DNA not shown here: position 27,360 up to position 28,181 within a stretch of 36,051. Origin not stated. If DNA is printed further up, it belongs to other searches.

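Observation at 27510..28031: Cys-rich lipoprotein immediately downstream of the repressor: candidate superinfection-exclusion factor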

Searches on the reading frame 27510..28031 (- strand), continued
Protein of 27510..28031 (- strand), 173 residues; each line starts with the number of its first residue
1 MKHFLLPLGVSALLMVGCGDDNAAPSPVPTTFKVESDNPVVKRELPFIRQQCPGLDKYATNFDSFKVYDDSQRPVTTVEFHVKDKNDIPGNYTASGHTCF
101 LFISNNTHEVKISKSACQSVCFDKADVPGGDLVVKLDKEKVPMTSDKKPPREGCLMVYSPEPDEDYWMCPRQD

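Call 51: find_related_loci(query=P0056, collection=viral_contigs, flank=8000)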
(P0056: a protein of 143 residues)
Query P0056 (143 aa) in viral_contigs; peptide patterns used: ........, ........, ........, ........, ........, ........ (x = any residue, [..] = any of these).
4 stretches matched a pattern, but none encodes a relative of the query by tblastn (E <= 1e-3).

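Call 53: search_protein_families(library=pfam, proteins=[L019:1958-3715:-, L019:4239-5141:-, L019:5157-5456:-, L019:5453-6061:-, L019:6564-6998:+, L019:7123-8004:+, L019:8465-8956:+, L019:9094-9615:+, L019:9915-10538:+, L019:10535-11062:+], max_evalue=0.01)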
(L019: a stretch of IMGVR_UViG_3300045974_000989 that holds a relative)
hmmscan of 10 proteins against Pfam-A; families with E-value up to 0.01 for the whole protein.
L019:1958-3715:- (585 aa): 1 family
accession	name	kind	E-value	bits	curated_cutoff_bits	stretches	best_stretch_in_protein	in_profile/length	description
PF00665.32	rve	-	0.0015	19.2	32.6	1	195-284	22-102/102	Integrase core domain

L019:4239-5141:- (300 aa): 2 families
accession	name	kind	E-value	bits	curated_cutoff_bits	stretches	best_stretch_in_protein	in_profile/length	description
PF11300.13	DUF3102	-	0.00018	22.2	24.4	1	66-172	25-127/129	Protein of unknown function (DUF3102)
PF06810.17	Phage_scaffold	-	0.0097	16.3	35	0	158-241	26-107/170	Phage capsid assembly scaffolding protein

L019:5157-5456:- (99 aa): 0 families

L019:5453-6061:- (202 aa): 0 families

L019:6564-6998:+ (144 aa): 3 families
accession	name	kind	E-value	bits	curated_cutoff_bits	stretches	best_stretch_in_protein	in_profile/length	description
PF13560.12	HTH_31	-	7.5e-09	36.2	27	1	18-68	2-53/64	Helix-turn-helix domain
PF01381.28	HTH_3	-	6.1e-05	23.4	23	1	22-63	1-42/55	Helix-turn-helix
PF12844.13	HTH_19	-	0.00075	19.8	30.2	1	19-65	1-47/64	Helix-turn-helix domain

L019:7123-8004:+ (293 aa): 0 families

L019:8465-8956:+ (163 aa): 1 family
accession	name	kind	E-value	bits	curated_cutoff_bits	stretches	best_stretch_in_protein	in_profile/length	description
PF13930.12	Endonuclea_NS_2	-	0.0061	17.2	27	1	65-120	37-92/132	DNA/RNA non-specific endonuclease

L019:9094-9615:+ (173 aa): 1 family
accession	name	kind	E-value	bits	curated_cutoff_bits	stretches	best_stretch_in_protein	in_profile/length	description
PF03245.18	Phage_lysis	-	1.2e-11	45.4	25.4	1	44-161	13-125/126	Bacteriophage Rz lysis protein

L019:9915-10538:+ (207 aa): 0 families

L019:10535-11062:+ (175 aa): 1 family
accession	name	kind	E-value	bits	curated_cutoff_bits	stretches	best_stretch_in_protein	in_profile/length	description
PF11985.13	Phage_Mu_Gp27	-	4.1e-44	151.4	28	1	8-174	1-173/173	Bacteriophage Mu, Gp27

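Call 54: search_protein_families(library=ncbifam, proteins=[L019:7123-8004:+, L019:6564-6998:+, L019:8465-8956:+, L019:9094-9615:+], max_evalue=0.01)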
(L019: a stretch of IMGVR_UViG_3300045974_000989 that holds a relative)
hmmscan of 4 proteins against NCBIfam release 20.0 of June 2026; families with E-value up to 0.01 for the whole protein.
L019:7123-8004:+ (293 aa): 0 families

L019:6564-6998:+ (144 aa): 6 families
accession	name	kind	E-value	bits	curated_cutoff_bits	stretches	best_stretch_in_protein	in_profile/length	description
NF041951.1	phage_RstR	subfamily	9.8e-07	29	80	1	17-56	2-41/108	RstR family transcriptional repressor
TIGR03830.1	CxxCG_CxxCG_HTH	subfamily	1.1e-05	25.3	61.8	1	18-74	66-122/127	type II TA system antitoxin MqsA family protein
NF007257.0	PRK09706.1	subfamily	0.00023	21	101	1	16-142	4-131/135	transcriptional repressor DicA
NF047948.1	male_kill_WMK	equivalog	0.0003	20.3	300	1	7-60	152-205/300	WO male-killing family protein Wmk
NF040522.1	VC1465_fam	subfamily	0.00074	19.6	70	1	24-63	3-42/111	VC1465 family Xer recombination activation factor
TIGR03070.1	couple_hipB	subfamily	0.0059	16.5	71.65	0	17-53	2-38/58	type II toxin-antitoxin system Y4mF family antitoxin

L019:8465-8956:+ (163 aa): 0 families

L019:9094-9615:+ (173 aa): 0 families

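Call 65: find_related_loci(query=A5, collection=genome_contigs, flank=8000)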
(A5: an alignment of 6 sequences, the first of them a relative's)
Query A5 (185 aa) in genome_contigs; peptide patterns used: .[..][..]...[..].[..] (x = any residue, [..] = any of these).
15 stretches matched a pattern; 5 encode a relative of the query (tblastn E <= 1e-3); 5 distinct loci.
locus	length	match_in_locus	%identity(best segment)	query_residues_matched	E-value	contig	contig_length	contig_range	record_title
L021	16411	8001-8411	52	4-139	1e-46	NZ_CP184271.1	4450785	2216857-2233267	Pectobacterium colocasium strain CSR2 chromosome, complete genome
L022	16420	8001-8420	51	1-139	6e-44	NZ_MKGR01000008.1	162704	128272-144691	Xenorhabdus thuongxuanensis strain 30TX1 Xentx_8, whole genome shotgun sequence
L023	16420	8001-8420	51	1-139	4e-44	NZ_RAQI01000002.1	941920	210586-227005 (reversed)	Xenorhabdus ehlersii strain DSM 16337 Ga0242589_12, whole genome shotgun sequence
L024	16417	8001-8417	49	1-139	1e-43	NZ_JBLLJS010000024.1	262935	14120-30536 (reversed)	MAG: Symbiopectobacterium sp. isolate Tser Symbiopectobacterium_sp_Tser_24, whole genome shotgun sequence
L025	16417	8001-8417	49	1-139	1e-43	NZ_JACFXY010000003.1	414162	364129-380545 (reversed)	Mixta mediterraneensis strain Marseille-Q2057 NODE_3_length_414162_cov_24.8449, whole genome shotgun sequence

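Call 68: search_dna_similar(query=P0040, collection=phages, mode=protein, max_evalue=0.01, max_rows=25)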
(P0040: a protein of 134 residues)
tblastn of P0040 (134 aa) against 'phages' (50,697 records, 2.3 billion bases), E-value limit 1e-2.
Records with a match: 2; places in all: 2; records where one place covers at least 80% of the query: 2.
Best place of each record, by identity: <60% 2.
By first word of the organism name: Escherichia 1; Klebsiella 1.
By host as written in the record: - 1; Klebsiella pneumoniae 1.
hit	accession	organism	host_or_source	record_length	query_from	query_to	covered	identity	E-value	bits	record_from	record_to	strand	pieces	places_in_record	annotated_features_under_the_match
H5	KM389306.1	Escherichia phage Phi06_2974 B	-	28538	13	129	87%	33.8%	2e-15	77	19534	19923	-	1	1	record has no annotation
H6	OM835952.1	Klebsiella phage KP12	Klebsiella pneumoniae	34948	13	129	87%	33.8%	2e-15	77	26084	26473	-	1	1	hypothetical protein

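Call 69: search_dna_similar(query=P0046, collection=phages, mode=protein, max_evalue=0.01, max_rows=25)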
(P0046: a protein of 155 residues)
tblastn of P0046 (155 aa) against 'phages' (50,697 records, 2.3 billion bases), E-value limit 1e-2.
Records with a match: 2; places in all: 2; records where one place covers at least 80% of the query: 0.
Best place of each record, by identity: <60% 2.
By first word of the organism name: Escherichia 1; Klebsiella 1.
By host as written in the record: - 1; Klebsiella pneumoniae 1.
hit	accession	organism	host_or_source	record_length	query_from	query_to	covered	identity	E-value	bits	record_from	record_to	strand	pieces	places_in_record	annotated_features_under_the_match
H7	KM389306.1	Escherichia phage Phi06_2974 B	-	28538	64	145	53%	36.5%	2e-9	60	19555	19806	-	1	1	record has no annotation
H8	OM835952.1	Klebsiella phage KP12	Klebsiella pneumoniae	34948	64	145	53%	36.5%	2e-9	60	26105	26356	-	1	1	hypothetical protein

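Call 70: search_dna_similar(query=P0150, collection=phages, mode=protein, max_evalue=0.01, max_rows=25)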
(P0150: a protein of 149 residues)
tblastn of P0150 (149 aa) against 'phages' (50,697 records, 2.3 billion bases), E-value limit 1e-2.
No match.

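Call 75: find_encoding_contigs(protein=P0049, flank=8000, max_places=2)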
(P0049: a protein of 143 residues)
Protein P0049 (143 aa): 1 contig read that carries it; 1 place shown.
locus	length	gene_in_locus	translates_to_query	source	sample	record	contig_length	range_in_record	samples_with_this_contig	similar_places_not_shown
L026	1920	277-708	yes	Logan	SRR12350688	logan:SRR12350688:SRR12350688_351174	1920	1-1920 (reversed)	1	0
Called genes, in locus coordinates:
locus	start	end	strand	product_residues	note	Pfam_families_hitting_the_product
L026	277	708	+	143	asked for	-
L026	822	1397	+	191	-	-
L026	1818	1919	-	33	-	?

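Call 76: find_encoding_contigs(protein=P0092, flank=8000, max_places=2)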
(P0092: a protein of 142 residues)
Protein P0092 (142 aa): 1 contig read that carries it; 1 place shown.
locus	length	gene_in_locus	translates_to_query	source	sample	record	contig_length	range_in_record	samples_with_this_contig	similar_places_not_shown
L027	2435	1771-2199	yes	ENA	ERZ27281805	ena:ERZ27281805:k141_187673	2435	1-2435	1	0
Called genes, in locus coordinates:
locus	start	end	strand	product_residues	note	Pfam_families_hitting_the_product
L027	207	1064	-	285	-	PF02661:Fic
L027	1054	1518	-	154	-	PF18495:VbhA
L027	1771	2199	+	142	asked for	-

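Call 78: find_homologous_proteins(query=A6, max_evalue=1)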
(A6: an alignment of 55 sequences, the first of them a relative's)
Query A6 (55 sequences) (155 aa, profile of the alignment): 8 proteins with E <= 1 among 8000 candidates.
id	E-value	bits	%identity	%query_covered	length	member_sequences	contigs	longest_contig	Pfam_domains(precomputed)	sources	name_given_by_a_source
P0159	1.5e-35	140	28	63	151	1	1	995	-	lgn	-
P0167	2.3e-34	136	42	71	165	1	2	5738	-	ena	-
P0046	5.6e-33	132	100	100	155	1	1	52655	-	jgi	jgi:hypothetical protein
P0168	1.2e-30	124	34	59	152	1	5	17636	-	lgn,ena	-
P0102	1.2e-24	105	26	85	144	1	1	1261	-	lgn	-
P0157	7.8e-24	102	28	96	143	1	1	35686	-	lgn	-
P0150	4.5e-23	100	31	84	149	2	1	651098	-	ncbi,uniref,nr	ncbi:hypothetical protein [Pseudoxanthomonas winnipegensis]|uniref:hypothetical protein n=1 Tax=Pseu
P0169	3.5e-21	93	27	57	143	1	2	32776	-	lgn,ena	-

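Call 79: find_encoding_contigs(protein=P0157, flank=9000, max_places=1)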
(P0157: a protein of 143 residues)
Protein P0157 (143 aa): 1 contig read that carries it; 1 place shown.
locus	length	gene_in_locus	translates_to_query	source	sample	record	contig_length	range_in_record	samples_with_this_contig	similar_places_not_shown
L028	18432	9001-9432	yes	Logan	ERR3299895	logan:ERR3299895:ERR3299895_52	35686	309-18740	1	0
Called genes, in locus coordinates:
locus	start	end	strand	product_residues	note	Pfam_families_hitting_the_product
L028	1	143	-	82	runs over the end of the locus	-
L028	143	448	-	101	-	-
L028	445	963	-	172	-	-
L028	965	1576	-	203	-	PF11363:DUF3164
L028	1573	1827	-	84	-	-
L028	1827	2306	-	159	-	-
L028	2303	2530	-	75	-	-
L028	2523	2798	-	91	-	PF26843:Kil_protein (weak)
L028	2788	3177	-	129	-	-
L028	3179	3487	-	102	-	-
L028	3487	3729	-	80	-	-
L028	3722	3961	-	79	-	-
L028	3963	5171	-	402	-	PF13191:AAA_16, PF13401:AAA_22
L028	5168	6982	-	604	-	PF00665:rve (weak)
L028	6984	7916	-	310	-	-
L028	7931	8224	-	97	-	PF12840:HTH_20 (weak), PF09339:HTH_IclR (weak)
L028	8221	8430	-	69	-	-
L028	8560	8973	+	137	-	-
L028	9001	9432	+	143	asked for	-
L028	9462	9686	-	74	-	PF24729:Acb2_Tad1_hairpin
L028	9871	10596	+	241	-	-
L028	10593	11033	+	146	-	-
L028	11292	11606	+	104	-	-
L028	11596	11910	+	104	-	-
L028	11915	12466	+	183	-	PF11985:Phage_Mu_Gp27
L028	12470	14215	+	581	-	-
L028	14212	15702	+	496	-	PF06074:Portal_Mu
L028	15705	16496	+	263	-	PF04233:Phage_Mu_F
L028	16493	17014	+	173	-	PF05069:Phage_tail_S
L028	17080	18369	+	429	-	-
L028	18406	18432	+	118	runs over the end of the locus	PF09956:Phage_cement_2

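Call 80: find_encoding_contigs(protein=P0169, flank=9000, max_places=1)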
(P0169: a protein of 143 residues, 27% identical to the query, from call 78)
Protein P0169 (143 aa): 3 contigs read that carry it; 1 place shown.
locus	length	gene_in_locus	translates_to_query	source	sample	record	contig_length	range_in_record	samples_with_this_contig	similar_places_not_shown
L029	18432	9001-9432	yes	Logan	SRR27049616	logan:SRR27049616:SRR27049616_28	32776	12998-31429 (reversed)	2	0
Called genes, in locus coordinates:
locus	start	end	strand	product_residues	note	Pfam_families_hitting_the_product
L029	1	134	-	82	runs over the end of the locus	-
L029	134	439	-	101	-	-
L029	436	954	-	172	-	-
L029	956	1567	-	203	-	PF11363:DUF3164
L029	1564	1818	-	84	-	-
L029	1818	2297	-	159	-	-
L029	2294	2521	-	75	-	-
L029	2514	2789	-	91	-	PF26843:Kil_protein (weak)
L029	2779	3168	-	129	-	-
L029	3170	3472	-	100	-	-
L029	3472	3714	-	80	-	-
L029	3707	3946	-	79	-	-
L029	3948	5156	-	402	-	PF13191:AAA_16, PF13401:AAA_22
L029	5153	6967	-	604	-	PF00665:rve (weak)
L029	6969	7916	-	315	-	PF11300:DUF3102 (weak)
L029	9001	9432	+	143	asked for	-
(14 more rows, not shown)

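Call 84: search_solved_structures(query=A3, max_evalue=10)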
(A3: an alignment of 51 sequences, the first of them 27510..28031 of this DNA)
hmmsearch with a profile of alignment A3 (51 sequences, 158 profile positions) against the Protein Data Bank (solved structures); distinct sequences matched with E-value up to 10: 4.
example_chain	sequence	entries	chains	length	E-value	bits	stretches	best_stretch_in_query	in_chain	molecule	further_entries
9fct_B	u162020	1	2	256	0.23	14.3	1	1-45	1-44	DUF4465 domain-containing protein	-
6all_A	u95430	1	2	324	0.4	13.5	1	5-37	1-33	Fe(3+)-citrate-binding protein yfmC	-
8vqk_A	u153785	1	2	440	0.42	13.4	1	9-63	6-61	Putative ABC transporter periplasmic-binding protein YcjN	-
5joq_A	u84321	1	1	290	1.7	11.5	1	5-34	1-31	Lmo2184 protein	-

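Call 85: search_solved_structures(query=P0165, max_evalue=1)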
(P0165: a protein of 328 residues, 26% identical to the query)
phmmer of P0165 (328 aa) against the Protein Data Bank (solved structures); distinct sequences matched with E-value up to 1: 10.
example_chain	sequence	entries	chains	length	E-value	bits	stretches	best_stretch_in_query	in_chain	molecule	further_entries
6tkv_B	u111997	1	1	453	0.069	15.6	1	33-141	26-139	Alpha-(1,6)-fucosyltransferase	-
6x5s_A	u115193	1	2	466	0.073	15.6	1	33-141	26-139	Alpha-(1,6)-fucosyltransferase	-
6tkv_A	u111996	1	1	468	0.073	15.6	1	33-141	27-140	Alpha-(1,6)-fucosyltransferase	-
6vld_A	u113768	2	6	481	0.077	15.5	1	33-141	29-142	Alpha-(1,6)-fucosyltransferase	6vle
9l62_A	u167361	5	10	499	0.081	15.4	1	33-141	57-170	Alpha-(1,6)-fucosyltransferase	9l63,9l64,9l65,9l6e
2de0_X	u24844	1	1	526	0.082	15.4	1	32-141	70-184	Alpha-(1,6)-fucosyltransferase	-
6vlf_A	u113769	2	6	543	0.083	15.4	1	33-141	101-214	Alpha-(1,6)-fucosyltransferase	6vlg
6x5h_A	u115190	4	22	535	0.084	15.4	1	32-141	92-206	Alpha-(1,6)-fucosyltransferase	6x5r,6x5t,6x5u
2p9m_A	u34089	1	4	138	0.26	13.7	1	72-128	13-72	Hypothetical protein MJ0922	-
1a3p_A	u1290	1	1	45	1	11.8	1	116-158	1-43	EPIDERMAL GROWTH FACTOR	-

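Call 89: predict_structure(alignment_id=A3)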
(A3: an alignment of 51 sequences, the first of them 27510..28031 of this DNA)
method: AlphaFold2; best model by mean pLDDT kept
length: 173 residues; sequences in the alignment: 51
mean_pLDDT: 82.6   pTM: 0.70
mean pLDDT of the five models: 82.6, 81.8, 81.7, 81.3, 81.0
residues with pLDDT >= 90: 107; 70-90: 12; 50-70: 35; < 50: 19
segments of 3 or more residues with pLDDT < 50: 1-3, 157-162, 164-173
pLDDT, mean of each block of 10 residues (from residue 1): 54 61 82 95 94 97 98 97 98 98 96 98 97 90 62 52 47 43
secondary structure, 60 per line:
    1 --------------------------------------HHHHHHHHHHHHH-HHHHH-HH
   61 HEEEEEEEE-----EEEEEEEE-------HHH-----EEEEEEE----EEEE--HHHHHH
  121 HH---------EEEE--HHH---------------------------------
elements in order: H39-51 H53-57 E62-69 E75-82 E98-104 E109-112 H115-122 E132-135
